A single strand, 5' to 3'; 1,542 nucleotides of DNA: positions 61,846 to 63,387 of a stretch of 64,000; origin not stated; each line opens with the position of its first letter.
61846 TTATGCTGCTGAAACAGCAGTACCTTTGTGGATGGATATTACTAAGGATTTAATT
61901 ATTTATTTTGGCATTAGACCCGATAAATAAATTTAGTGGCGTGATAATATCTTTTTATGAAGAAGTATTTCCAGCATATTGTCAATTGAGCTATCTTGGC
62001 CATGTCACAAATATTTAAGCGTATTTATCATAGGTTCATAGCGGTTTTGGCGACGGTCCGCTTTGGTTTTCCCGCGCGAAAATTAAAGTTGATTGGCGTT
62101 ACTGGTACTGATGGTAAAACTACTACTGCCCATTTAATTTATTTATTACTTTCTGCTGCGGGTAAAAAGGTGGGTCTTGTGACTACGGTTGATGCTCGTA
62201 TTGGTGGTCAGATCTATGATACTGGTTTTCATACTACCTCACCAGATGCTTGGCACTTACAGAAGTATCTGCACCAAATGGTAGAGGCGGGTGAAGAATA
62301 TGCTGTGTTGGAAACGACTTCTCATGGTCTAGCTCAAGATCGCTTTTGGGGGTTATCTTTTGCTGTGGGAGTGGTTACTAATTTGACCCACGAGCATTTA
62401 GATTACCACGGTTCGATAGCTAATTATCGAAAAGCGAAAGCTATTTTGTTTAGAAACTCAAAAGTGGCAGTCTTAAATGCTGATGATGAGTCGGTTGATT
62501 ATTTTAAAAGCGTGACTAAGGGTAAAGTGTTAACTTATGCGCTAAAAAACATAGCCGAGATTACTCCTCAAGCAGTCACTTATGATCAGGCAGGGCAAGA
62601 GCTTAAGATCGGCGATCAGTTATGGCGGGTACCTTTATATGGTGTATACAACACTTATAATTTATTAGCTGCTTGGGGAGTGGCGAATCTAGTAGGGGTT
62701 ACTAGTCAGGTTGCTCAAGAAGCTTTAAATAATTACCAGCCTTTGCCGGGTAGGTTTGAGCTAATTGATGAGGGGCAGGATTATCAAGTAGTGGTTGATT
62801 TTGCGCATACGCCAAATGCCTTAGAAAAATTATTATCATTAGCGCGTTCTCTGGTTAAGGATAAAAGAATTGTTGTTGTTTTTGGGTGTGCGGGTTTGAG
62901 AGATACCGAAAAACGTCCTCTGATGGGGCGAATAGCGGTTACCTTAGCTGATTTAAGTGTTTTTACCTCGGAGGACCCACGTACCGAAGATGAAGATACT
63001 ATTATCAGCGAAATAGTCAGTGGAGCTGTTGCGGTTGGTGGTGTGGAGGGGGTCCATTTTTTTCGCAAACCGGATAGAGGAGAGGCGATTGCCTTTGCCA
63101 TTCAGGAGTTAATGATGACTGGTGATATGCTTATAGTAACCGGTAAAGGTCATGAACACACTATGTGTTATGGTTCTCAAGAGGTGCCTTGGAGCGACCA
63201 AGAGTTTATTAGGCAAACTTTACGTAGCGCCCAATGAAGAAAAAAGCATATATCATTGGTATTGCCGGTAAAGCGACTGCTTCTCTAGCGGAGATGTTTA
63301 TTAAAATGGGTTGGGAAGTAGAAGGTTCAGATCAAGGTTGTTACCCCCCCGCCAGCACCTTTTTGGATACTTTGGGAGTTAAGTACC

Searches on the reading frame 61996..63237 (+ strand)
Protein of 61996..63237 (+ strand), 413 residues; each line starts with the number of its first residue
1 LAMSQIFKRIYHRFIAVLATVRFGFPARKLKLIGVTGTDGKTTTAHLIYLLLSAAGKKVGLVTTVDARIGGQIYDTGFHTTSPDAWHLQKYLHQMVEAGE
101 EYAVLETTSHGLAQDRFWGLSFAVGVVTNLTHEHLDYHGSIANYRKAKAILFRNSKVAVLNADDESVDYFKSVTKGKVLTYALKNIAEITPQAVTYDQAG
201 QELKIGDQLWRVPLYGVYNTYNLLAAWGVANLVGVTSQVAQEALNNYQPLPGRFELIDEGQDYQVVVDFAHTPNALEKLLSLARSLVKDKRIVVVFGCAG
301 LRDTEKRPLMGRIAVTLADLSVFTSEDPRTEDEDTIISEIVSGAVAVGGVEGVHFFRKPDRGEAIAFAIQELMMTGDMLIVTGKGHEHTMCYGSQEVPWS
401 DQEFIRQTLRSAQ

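Call 30: search_protein_families(library=pfam, proteins=[window:61996-63237:+], max_evalue=0.001)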
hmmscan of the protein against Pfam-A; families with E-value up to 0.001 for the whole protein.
window:61996-63237:+ (413 aa): 2 families
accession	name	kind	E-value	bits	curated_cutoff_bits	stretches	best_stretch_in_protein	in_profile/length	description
PF08245.18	Mur_ligase_M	-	5.2e-47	160.8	24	1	35-230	1-200/200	Mur ligase middle domain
PF02875.26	Mur_ligase_C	-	7.8e-29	101.5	28.4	1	252-385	1-127/127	Mur ligase, glutamate ligase domain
